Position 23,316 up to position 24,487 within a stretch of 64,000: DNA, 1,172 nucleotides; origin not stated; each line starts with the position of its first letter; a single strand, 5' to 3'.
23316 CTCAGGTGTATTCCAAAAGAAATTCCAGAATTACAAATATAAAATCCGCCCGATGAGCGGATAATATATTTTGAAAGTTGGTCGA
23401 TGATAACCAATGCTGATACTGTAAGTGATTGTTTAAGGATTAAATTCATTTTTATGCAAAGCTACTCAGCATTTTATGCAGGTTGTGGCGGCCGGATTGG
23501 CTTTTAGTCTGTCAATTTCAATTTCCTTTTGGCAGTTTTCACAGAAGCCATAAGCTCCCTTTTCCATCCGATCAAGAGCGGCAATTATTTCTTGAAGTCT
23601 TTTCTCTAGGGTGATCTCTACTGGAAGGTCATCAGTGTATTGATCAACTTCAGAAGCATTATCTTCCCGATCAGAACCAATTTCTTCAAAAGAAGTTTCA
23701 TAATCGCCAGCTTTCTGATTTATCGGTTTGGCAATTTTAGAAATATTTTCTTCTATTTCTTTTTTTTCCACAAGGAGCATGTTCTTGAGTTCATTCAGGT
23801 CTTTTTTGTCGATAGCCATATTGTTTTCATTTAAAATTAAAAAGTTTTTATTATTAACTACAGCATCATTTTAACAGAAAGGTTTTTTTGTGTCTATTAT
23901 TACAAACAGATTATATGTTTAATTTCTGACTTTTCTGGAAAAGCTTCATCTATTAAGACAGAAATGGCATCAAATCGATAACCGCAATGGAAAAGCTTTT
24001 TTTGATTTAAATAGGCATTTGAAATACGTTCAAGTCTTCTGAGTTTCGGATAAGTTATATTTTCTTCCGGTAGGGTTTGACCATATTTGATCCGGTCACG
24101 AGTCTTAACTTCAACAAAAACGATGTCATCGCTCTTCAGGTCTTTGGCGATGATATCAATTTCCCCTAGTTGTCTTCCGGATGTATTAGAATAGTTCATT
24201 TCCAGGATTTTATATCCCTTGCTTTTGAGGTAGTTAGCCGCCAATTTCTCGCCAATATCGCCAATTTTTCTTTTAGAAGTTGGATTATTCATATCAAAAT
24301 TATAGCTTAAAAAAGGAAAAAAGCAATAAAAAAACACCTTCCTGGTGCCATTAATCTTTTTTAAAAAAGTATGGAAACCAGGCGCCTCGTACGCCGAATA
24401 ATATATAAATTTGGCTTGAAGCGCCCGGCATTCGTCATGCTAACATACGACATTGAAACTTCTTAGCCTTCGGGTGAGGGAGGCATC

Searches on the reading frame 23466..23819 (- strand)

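Call 10: search_protein_families(library=pfam, proteins=[window:23466-23819:-])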
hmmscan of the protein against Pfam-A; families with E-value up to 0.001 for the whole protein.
window:23466-23819:- (117 aa): 1 family
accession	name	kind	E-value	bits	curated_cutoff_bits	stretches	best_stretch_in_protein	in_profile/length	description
PF01258.23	zf-dskA_traR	-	4.2e-09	36.7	24.9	1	88-117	1-30/36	Prokaryotic dksA/traR C4-type zinc finger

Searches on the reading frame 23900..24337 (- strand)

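Call 10: search_protein_families(library=pfam, proteins=[window:23900-24337:-])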
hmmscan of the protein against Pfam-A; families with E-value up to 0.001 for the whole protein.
window:23900-24337:- (145 aa): 3 families
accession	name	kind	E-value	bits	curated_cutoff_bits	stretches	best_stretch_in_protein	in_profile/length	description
PF02021.23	UPF0102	-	1e-24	87.1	23.6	1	29-127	1-80/80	Uncharacterised protein family UPF0102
PF08378.17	NERD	-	0.00026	21.9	22.1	1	26-90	2-65/111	Nuclease-related domain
PF04471.18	Mrr_cat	-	0.00037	21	21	1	30-116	10-83/115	Restriction endonuclease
